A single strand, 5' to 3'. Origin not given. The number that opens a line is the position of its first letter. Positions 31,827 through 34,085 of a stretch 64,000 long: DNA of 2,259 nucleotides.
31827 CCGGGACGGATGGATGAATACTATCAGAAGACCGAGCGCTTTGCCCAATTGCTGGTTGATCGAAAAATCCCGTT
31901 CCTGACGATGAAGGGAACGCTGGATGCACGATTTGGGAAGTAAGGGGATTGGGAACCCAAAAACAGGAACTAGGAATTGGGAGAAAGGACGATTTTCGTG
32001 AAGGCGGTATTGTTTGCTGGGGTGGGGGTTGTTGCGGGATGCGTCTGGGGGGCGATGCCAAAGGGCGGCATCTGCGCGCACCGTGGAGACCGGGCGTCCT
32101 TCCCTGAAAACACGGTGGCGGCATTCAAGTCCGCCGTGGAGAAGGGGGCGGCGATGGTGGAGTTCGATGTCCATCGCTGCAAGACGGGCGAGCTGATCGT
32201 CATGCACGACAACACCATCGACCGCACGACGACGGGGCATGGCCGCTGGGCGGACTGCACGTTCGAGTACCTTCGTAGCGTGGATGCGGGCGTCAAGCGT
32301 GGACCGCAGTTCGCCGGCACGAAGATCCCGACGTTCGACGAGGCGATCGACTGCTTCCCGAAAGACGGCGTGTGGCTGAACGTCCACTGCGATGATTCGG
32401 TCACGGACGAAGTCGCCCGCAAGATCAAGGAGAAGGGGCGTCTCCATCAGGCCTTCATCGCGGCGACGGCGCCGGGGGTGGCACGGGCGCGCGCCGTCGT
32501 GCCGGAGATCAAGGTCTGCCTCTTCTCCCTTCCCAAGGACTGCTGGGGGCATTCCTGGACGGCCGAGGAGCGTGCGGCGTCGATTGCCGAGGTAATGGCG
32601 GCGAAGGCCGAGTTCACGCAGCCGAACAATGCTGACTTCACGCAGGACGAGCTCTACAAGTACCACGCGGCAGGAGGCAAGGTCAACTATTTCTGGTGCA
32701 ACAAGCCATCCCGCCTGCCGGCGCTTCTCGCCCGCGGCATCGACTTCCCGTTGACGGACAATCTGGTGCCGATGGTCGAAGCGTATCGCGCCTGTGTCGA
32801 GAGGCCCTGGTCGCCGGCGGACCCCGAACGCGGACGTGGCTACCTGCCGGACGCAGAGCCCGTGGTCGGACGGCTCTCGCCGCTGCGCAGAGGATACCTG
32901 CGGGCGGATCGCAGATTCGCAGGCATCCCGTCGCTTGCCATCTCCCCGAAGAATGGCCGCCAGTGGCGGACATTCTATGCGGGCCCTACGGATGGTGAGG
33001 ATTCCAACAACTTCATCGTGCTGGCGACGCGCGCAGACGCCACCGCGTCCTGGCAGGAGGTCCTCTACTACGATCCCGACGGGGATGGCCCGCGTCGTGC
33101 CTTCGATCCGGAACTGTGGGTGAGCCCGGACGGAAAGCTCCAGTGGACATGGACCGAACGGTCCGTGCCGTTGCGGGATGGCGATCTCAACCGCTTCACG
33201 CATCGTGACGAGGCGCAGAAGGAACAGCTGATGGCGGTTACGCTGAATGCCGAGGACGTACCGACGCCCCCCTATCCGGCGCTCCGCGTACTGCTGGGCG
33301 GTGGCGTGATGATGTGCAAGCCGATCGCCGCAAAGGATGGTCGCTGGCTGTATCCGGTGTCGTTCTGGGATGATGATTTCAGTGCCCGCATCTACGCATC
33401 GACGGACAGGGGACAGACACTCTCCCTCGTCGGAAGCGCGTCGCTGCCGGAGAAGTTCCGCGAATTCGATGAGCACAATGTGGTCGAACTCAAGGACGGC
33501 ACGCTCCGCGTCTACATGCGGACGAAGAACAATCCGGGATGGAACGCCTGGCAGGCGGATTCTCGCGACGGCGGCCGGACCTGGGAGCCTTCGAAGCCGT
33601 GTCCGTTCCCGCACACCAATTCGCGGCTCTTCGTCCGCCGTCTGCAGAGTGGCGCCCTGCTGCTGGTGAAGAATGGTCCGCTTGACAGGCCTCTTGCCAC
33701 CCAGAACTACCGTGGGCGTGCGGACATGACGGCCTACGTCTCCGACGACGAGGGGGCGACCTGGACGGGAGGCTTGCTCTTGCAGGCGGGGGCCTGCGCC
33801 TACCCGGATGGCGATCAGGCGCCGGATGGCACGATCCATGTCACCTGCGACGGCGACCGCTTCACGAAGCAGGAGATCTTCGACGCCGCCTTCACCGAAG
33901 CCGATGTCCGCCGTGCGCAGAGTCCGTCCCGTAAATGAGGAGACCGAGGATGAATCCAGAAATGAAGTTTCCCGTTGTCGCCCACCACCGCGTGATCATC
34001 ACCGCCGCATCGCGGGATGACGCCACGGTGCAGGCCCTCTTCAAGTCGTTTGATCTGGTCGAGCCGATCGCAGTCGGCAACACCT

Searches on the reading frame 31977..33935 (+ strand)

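Call 40: search_protein_families(library=pfam, proteins=[window:31977-33935:+], max_evalue=0.0001)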
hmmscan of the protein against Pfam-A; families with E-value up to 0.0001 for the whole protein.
window:31977-33935:+ (653 aa): 3 families
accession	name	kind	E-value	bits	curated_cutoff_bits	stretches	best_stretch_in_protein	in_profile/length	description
PF03009.23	GDPD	-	1.6e-26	94.4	23.6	1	35-147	1-113/244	Glycerophosphoryl diester phosphodiesterase family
PF13088.12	BNR_2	-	3.1e-24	86.3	31.4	1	443-622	110-277/277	BNR repeat-like domain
PF02012.26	BNR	-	6.6e-05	22.8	27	0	587-597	1-11/12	BNR/Asp-box repeat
